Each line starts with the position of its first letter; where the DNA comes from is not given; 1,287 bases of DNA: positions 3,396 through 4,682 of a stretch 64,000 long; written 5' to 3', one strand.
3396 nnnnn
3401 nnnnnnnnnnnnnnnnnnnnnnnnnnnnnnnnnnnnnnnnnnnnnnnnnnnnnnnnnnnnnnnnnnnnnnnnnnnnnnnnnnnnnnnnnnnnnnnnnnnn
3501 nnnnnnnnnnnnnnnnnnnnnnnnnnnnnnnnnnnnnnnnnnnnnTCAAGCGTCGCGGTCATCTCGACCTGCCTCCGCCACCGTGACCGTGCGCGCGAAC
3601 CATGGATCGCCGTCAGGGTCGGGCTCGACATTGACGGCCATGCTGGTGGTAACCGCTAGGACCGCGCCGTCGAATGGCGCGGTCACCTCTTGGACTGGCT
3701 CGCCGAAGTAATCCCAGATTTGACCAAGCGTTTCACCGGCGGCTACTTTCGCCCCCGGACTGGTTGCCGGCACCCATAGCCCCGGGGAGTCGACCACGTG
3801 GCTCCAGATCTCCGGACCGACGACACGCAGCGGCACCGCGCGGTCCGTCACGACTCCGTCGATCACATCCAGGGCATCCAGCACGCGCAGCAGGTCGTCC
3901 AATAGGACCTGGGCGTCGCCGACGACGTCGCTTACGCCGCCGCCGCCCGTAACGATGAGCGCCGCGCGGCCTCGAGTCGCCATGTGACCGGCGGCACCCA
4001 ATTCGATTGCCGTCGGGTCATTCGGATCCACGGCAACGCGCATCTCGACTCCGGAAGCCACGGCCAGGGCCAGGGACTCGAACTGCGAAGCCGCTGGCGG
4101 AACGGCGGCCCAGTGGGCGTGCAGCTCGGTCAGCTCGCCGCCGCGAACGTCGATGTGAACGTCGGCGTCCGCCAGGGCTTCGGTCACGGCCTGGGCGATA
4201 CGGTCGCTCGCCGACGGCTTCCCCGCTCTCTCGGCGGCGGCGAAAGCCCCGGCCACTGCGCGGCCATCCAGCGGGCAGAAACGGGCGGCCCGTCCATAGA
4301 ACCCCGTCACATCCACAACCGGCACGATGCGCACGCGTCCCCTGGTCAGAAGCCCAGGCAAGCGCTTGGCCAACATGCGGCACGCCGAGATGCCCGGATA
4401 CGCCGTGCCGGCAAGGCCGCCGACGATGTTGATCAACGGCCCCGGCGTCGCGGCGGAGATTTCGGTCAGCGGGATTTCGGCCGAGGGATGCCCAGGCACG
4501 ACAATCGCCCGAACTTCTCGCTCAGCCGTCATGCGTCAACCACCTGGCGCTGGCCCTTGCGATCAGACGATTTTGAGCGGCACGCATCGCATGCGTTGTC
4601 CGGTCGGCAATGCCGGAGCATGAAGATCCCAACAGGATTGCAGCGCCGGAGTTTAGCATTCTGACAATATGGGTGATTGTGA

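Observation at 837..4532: Coupled AstE/AspA - M20 - AstE/AspA amidohydrolase cluster in which one paralog appears to have lost its metal ligands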

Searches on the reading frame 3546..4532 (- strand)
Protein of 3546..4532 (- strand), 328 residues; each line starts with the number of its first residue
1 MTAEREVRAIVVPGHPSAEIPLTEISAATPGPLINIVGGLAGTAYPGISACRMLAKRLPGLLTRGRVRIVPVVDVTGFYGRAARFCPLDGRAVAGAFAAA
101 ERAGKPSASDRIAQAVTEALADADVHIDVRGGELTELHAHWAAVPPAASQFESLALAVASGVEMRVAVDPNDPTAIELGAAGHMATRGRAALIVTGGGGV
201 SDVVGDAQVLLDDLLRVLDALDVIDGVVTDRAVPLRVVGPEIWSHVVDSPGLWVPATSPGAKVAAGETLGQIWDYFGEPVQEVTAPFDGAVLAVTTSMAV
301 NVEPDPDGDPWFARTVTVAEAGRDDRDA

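Call 3: search_protein_families(library=pfam, proteins=[window:3546-4532:-], max_evalue=0.01)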
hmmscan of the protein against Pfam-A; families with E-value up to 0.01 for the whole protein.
window:3546-4532:- (328 aa): 1 family
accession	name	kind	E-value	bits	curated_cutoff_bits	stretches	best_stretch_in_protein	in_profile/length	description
PF24827.1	AstE_AspA_cat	-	0.00013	22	25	1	31-184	2-158/192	Succinylglutamate desuccinylase/Aspartoacylase catalytic domain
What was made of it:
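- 3546..4532 (-): A1: a 328-aa AstE/AspA-fold paralogue without zinc ligands (Ala41, Ala44, Arg130) or general base (Thr195). It is the first gene of the operon. PF24827 at 22 bits, below the cutoff of 25 (call 3).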

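Call 4: search_protein_families(library=ncbifam, proteins=[window:3546-4532:-], max_evalue=0.01)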
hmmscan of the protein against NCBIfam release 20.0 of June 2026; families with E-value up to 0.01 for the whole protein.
window:3546-4532:- (328 aa): 1 family
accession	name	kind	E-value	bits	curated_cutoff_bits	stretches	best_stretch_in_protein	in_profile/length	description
TIGR02994.1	ectoine_eutE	equivalog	7.5e-07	28.4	402.7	1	18-293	35-308/325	N(2)-acetyl-L-2,4-diaminobutanoate deacetylase DoeB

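Call 7: search_solved_structures(query=window:3546-4532:-, max_evalue=1, show_alignments=3)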
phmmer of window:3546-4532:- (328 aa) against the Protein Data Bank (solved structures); distinct sequences matched with E-value up to 1: 3.
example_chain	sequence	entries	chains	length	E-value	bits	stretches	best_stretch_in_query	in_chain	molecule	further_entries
3cdx_A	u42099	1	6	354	2.1e-09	40.4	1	15-286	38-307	Succinylglutamatedesuccinylase/aspartoacylase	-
2qj8_A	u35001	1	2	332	0.00049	22.7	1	29-129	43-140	Mlr6093 protein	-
2khm_A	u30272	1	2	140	0.77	12.2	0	32-98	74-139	Fibroin-3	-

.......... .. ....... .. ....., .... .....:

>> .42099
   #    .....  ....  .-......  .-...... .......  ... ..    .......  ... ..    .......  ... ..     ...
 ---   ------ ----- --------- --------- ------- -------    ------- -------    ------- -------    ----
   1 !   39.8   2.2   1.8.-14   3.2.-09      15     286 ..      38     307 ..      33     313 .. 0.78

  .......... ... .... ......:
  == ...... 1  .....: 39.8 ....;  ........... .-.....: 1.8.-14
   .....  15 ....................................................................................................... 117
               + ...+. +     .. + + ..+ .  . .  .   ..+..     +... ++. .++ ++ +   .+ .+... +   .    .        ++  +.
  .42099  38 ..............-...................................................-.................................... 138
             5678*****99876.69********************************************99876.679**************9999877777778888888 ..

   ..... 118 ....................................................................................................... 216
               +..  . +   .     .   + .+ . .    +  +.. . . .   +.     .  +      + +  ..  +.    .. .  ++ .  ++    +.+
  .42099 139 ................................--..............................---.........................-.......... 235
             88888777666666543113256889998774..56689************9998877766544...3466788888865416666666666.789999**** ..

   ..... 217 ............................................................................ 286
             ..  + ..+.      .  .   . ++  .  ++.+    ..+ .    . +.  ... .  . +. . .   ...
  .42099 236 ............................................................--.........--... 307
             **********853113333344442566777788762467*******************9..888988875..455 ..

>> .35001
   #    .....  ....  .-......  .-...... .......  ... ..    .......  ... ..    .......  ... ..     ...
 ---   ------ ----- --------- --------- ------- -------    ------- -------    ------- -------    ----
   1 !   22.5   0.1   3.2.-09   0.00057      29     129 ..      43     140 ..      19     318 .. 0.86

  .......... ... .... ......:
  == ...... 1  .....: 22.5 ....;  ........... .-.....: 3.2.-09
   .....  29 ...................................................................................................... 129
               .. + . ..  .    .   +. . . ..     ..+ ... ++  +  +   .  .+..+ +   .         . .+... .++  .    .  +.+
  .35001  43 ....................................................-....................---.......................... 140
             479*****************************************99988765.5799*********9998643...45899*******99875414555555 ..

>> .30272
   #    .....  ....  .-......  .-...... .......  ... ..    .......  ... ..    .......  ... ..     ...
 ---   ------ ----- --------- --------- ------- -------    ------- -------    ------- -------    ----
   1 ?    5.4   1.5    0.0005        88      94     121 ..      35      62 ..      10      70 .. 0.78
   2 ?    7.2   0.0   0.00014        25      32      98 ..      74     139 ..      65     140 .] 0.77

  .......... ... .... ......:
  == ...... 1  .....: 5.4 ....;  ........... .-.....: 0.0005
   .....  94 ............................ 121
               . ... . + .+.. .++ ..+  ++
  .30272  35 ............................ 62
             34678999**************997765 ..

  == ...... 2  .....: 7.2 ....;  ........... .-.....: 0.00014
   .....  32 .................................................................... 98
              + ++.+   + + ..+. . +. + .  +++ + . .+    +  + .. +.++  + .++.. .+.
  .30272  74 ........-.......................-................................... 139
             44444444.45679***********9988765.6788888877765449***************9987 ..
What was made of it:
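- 3546..4532 (-): 3cdx at 2.1e-9 (call 7).
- On AstE/AspA (succinylglutamate desuccinylase/aspartoacylase) superfamily: A1: 3cdx at 2.1e-9 over residues 15-286 (call 7).
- Checked: The phmmer alignment to 3cdx shifts the third motif by two residues (call 7).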

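Call 8: find_homologous_proteins(query=window:3546-4532:-, max_evalue=0.001)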
Query window:3546-4532:- (328 aa): 30 proteins with E <= 0.001 among 8000 candidates.
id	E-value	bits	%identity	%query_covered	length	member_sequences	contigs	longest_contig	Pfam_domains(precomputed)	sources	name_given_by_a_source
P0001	6.9e-178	609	88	100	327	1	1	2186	-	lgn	-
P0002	1.1e-176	605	87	100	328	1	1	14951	PF24827.2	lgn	-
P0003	6.7e-176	602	85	100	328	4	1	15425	PF24827.2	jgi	-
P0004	3.6e-175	600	85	100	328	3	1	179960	PF24827.2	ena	-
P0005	4.8e-175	600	86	99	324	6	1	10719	PF24827.2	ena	-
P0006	3.4e-174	597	85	100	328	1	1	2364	-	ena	-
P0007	1.5e-173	595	83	100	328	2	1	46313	-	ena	-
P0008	5.8e-173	593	83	100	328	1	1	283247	PF24827.2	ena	-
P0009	1.4e-172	591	85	100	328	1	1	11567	-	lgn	-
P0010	7.9e-172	589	85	100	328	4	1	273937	PF24827.2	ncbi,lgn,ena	-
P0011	1.8e-171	588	84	100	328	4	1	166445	PF24827.2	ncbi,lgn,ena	-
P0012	1.9e-171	588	83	100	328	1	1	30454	-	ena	-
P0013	3.0e-171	587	83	100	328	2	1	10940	PF24827.2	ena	-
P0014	2.3e-170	584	84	100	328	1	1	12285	-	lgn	-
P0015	8.6e-168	576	85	98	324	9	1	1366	-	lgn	-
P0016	4.4e-167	573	82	99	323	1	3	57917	PF24827.2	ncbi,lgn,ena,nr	ncbi:MAG: succinylglutamate desuccinylase/aspartoacylase family protein [Chloroflexi bacterium]|nr:s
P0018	3.6e-164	564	83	98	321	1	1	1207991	PF24827.2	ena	-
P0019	4.7e-162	557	78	100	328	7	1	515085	PF24827.2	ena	-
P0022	9.0e-143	493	71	100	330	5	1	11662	PF24827.2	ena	-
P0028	2.8e-93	331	50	97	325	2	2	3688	-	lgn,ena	-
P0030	8.2e-13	66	25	84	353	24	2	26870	PF24827.2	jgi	-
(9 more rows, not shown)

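Call 12: find_encoding_contigs(protein=P0028, flank=8000, max_places=4)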
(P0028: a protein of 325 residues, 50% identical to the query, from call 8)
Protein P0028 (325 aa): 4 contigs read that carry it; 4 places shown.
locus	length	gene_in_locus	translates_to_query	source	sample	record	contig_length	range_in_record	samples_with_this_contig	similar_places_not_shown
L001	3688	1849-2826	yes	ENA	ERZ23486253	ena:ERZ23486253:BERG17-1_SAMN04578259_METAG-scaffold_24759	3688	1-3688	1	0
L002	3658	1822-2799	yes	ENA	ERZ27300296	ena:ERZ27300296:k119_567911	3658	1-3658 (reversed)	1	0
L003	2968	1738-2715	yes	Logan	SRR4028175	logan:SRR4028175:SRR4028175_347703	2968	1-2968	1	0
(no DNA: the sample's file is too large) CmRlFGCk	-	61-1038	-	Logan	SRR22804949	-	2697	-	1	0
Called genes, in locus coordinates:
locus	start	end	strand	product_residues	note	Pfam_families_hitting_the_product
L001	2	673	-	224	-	?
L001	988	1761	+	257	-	PF00106:adh_short, PF08659:KR, PF13561:adh_short_C2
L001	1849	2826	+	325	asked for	-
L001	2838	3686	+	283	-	?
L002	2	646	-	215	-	?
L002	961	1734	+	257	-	PF00106:adh_short, PF08659:KR, PF13561:adh_short_C2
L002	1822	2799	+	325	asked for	-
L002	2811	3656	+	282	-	?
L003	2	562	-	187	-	?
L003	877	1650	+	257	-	PF00106:adh_short, PF08659:KR, PF13561:adh_short_C2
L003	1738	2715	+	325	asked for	-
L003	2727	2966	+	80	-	?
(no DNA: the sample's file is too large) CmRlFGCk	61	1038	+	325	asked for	-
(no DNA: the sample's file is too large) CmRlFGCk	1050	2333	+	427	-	PF04389:Peptidase_M28 (weak), PF01546:Peptidase_M20, PF07687:M20_dimer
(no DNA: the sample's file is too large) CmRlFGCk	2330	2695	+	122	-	?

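Call 13: find_encoding_contigs(protein=P0019, flank=8000, max_places=3)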
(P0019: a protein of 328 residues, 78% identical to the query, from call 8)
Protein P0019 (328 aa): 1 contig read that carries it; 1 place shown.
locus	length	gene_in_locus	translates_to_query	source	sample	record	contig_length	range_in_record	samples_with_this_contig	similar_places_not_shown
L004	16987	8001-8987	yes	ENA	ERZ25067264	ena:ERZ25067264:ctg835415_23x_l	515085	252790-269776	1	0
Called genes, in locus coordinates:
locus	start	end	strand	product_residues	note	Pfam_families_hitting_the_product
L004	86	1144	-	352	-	PF05343:Peptidase_M42, PF01546:Peptidase_M20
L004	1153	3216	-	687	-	PF00009:GTP_EFTU, PF22042:EF-G_D2, PF14492:EFG_III, PF03764:EFG_IV, PF00679:EFG_C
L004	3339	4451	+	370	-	PF00696:AA_kinase, PF01472:PUA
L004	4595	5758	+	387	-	PF00171:Aldedh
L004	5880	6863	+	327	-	PF00753:Lactamase_B, PF12706:Lactamase_B_2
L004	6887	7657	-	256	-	PF00106:adh_short, PF01370:Epimerase, PF08659:KR, PF13561:adh_short_C2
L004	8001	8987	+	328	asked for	PF24827:AstE_AspA_cat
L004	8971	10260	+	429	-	PF04389:Peptidase_M28, PF01546:Peptidase_M20, PF07687:M20_dimer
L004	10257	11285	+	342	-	-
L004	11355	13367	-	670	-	PF00930:DPPIV_N (faint), PF07676:PD40 (faint), PF23381:Beta-prop_IFT122_1st (faint), PF26549:Tricorn_N (faint), PF26550:Tricorn_2nd (faint), PF23598:LRR_14, PF13855:LRR_8 (weak), PF12799:LRR_4 (weak), +2 more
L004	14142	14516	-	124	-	PF12973:Cupin_7 (weak), PF07883:Cupin_2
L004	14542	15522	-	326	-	PF02056:Glyco_hydro_4, PF11975:Glyco_hydro_4C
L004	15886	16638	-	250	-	PF00106:adh_short, PF08659:KR, PF13561:adh_short_C2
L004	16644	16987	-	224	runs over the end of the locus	PF00005:ABC_tran, PF08352:oligo_HPY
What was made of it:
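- Checked: Homologues are called at 429 aa with the same 17-nt overlap (L004, call 13), which supports 3562 as the start.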

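Call 34: find_related_loci(query=A3, collection=genome_contigs, flank=10000)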
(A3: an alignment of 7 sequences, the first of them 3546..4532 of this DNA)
Query A3 (328 aa) in genome_contigs; peptide patterns used: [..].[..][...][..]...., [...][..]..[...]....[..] (x = any residue, [..] = any of these).
101 stretches matched a pattern; 14 encode a relative of the query (tblastn E <= 1e-3); 14 distinct loci.
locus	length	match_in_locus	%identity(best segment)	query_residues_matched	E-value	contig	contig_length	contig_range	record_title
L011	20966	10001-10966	84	1-322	3e-170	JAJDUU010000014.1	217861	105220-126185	MAG: Chloroflexota bacterium isolate jk18x1bzbins.9 k141_293875, whole genome shotgun sequence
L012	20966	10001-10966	83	1-322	3e-163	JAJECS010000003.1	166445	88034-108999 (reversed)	MAG: Chloroflexota bacterium isolate jk18xAbins.3 k141_1234763, whole genome shotgun sequence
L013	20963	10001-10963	84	1-321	4e-163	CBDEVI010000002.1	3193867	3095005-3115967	MAG: Chloroflexota bacterium isolate f820a594-4fe9-4b7b-8cc4-7fafcfd9b253 genome assembly, contig: contig_2, whole genom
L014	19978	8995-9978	85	1-328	2e-156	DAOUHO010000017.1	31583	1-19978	MAG TPA_asm: Chloroflexota bacterium isolate S16_103 k189_229281, whole genome shotgun sequence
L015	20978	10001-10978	74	3-328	7e-156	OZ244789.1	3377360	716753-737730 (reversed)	MAG: Chloroflexota bacterium isolate ab4077b5-c520-4789-84b5-e4883557eec7 genome assembly, chromosome: 1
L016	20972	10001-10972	83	1-324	5e-155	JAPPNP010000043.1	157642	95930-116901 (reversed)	MAG: Chloroflexota bacterium isolate RHO3_bin_74 NODE_215_length_157642_cov_23.536434, whole genome shotgun sequence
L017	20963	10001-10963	73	3-323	2e-149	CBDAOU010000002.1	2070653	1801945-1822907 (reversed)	MAG: Chloroflexota bacterium isolate 1ab9ed6c-b116-4708-afc9-c8c3060f4704 genome assembly, contig: contig_2, whole genom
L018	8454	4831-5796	84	1-322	7e-148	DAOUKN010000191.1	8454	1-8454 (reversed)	MAG TPA_asm: Chloroflexota bacterium isolate S7_331 k113_366683, whole genome shotgun sequence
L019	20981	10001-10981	71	1-325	7e-144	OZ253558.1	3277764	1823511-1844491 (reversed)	MAG: Chloroflexota bacterium isolate faa4938b-925b-4a81-b3a1-ab9e0e292ea9 genome assembly, chromosome: 1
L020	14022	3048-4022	40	7-319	1e-65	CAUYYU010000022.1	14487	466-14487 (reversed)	MAG: Chloroflexota bacterium isolate CB27_AW.76 genome assembly, contig: Ga0310120_10002163, whole genome shotgun sequen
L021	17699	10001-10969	82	1-324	6e-147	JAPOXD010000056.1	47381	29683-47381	MAG: Chloroflexota bacterium isolate COS3_bin_17 NODE_288_length_47381_cov_43.8628, whole genome shotgun sequence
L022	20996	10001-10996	42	1-320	4e-72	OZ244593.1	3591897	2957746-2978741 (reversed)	MAG: Chloroflexota bacterium isolate 88f3a034-1e95-44e9-9cba-3f5f03d74490 genome assembly, chromosome: 1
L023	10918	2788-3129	35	223-320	9e-14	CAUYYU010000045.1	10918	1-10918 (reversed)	MAG: Chloroflexota bacterium isolate CB27_AW.76 genome assembly, contig: Ga0310120_10003673, whole genome shotgun sequen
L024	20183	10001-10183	44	248-313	4e-10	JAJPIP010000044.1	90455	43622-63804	MAG: Proteobacteria bacterium isolate Centralia_MAG_338 k107_12506515, whole genome shotgun sequence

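Call 36: search_protein_representatives(alignment_id=A2)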
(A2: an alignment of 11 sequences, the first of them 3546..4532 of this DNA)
Query: 11 sequences, 328 profile positions. Proteins with E-value up to 0.001 (for the whole library): 1907; up to 1e-10: 512; up to 1e-30: 11. The best 150 are listed.
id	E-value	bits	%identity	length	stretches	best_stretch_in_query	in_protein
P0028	3.3e-161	552.1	-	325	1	1-321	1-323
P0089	3.8e-89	315.3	-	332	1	1-320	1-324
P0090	1.7e-84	300.0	-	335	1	2-321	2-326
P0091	1.0e-78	280.9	-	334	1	1-320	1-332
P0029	1.6e-75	270.5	-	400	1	33-174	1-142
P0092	1.4e-69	251.0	-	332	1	6-319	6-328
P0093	1.3e-56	208.3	-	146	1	1-117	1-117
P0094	1.8e-45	171.7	-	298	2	110-321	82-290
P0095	9.4e-44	166.1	-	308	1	21-319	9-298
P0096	2.5e-41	158.1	-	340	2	1-102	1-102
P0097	4.1e-37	144.2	-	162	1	167-323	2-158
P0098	4.2e-30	121.2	-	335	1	17-302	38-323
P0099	1.4e-29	119.5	-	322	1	11-302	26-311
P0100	2.9e-29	118.4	-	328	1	18-303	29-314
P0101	3.2e-28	115.0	-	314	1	17-302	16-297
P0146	7.3e-22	94.1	-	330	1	18-295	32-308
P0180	3.5e-20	88.6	-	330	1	17-294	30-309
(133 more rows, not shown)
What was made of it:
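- Scores drop from 144 bits or more to 121 bits or less (call 36).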

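Call 50: search_protein_families(library=pfam, proteins=[L013:13854-15146:-, L013:15198-16064:-, L013:15956-16927:-, L013:16924-17913:-, L013:17915-18913:-, L013:18897-19868:-, L013:19966-20961:-, L023:4798-5826:+, L023:2740-3162:+], max_evalue=0.001)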
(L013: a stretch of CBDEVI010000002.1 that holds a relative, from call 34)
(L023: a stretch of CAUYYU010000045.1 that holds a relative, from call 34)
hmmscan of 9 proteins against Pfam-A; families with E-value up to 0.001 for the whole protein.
L013:13854-15146:- (430 aa): 2 families
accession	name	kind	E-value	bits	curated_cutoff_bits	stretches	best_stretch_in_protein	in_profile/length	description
PF02056.22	Glyco_hydro_4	-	9.1e-45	152.9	23.2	1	5-185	1-182/183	Family 4 glycosyl hydrolase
PF11975.13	Glyco_hydro_4C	-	6.2e-35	121.5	24.1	1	196-404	2-210/211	Family 4 glycosyl hydrolase C-terminal domain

L013:15198-16064:- (288 aa): 3 families
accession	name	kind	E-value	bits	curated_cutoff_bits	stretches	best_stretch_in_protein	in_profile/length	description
PF13561.12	adh_short_C2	-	8.3e-62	209.3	27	1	51-284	1-234/236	Enoyl-(Acyl carrier protein) reductase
PF00106.31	adh_short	-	2.2e-57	194.1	26.6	1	46-235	2-190/195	short chain dehydrogenase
PF08659.16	KR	-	3.5e-15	56.8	22.6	1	52-209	6-164/180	KR domain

L013:15956-16927:- (323 aa): 4 families
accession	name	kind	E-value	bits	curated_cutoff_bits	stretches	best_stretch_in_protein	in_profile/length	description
PF00005.33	ABC_tran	-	8e-30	104.7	25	1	37-186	3-136/137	ABC transporter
PF08352.17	oligo_HPY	-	9.9e-21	74.3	27.1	1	238-302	1-65/65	Oligopeptide/dipeptide transporter, C-terminal region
PF13304.12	AAA_21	-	1.1e-05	26.1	27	0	164-222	243-303/304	AAA domain, putative AbiEii toxin, Type IV TA system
PF13401.12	AAA_22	-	0.0004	21.1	27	0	50-215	10-121/130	AAA domain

L013:16924-17913:- (329 aa): 2 families
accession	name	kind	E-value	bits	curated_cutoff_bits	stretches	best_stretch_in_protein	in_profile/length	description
PF00005.33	ABC_tran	-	1.1e-30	107.4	25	1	31-189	2-137/137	ABC transporter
PF08352.17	oligo_HPY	-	4.7e-18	65.8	27.1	1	241-304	2-65/65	Oligopeptide/dipeptide transporter, C-terminal region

L013:17915-18913:- (332 aa): 1 family
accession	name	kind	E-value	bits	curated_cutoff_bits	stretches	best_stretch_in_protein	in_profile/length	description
PF00528.27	BPD_transp_1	-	9.1e-30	104.2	26.4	1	148-329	2-182/184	Binding-protein-dependent transport system inner membrane component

L013:18897-19868:- (323 aa): 2 families
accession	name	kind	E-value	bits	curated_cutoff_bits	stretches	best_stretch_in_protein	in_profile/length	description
PF00528.27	BPD_transp_1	-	7.7e-33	114.2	26.4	1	117-321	3-183/184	Binding-protein-dependent transport system inner membrane component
PF19300.4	BPD_transp_1_N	-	2.4e-12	47.5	23.8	1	1-79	1-77/114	Binding-prot-dependent transport system membrane comp, N-term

L013:19966-20961:- (331 aa): 1 family
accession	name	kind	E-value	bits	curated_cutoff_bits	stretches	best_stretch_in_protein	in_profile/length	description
PF00496.27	SBP_bac_5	-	3.3e-27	96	32.4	1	3-244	128-360/368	Bacterial extracellular solute-binding proteins, family 5 Middle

L023:4798-5826:+ (342 aa): 2 families
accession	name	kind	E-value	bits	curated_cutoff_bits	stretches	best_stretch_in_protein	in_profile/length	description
PF02826.25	2-Hacid_dh_C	-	2.1e-51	174.2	25.1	1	107-305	1-178/178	D-isomer specific 2-hydroxyacid dehydrogenase, NAD binding domain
PF00389.36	2-Hacid_dh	-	2e-10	40.9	24.6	1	29-336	22-133/134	D-isomer specific 2-hydroxyacid dehydrogenase, catalytic domain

L023:2740-3162:+ (140 aa): 1 family
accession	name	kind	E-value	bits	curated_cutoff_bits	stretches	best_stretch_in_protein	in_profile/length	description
PF02056.22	Glyco_hydro_4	-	7.4e-10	39.1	23.2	1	1-81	31-111/183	Family 4 glycosyl hydrolase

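Call 51: predict_structure(alignment_id=A1)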
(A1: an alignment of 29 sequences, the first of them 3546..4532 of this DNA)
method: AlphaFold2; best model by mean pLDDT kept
length: 328 residues; sequences in the alignment: 29
mean_pLDDT: 89.5   pTM: 0.91
mean pLDDT of the five models: 89.5, 89.1, 85.8, 83.4, 82.1
residues with pLDDT >= 90: 222; 70-90: 81; 50-70: 21; < 50: 4
segments of 3 or more residues with pLDDT < 50: 325-328
pLDDT, mean of each block of 10 residues (from residue 1): 91 94 97 96 94 97 97 95 89 83 78 95 95 91 81 87 86 84 90 91 92 94 80 73 94 96 97 95 97 93 79 94 54
secondary structure, 60 per line:
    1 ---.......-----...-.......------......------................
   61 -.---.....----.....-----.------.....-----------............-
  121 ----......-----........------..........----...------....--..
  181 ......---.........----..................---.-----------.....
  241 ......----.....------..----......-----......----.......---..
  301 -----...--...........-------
elements in order: E4-10 E20-26 E33-38 H45-60 E66-70 H75-79 H93-96 H108-119 E125-130 E136-143 H150-159 E164-166 H173-176 H179-186 E190-198 H203-220 E236-246 E251-255 E268-273 E279-284 E289-295 E314-321
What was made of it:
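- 3546..4532 (-): AF2 model pLDDT 89.5, pTM 0.91 (call 51).
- The fold prediction is confident (call 51).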
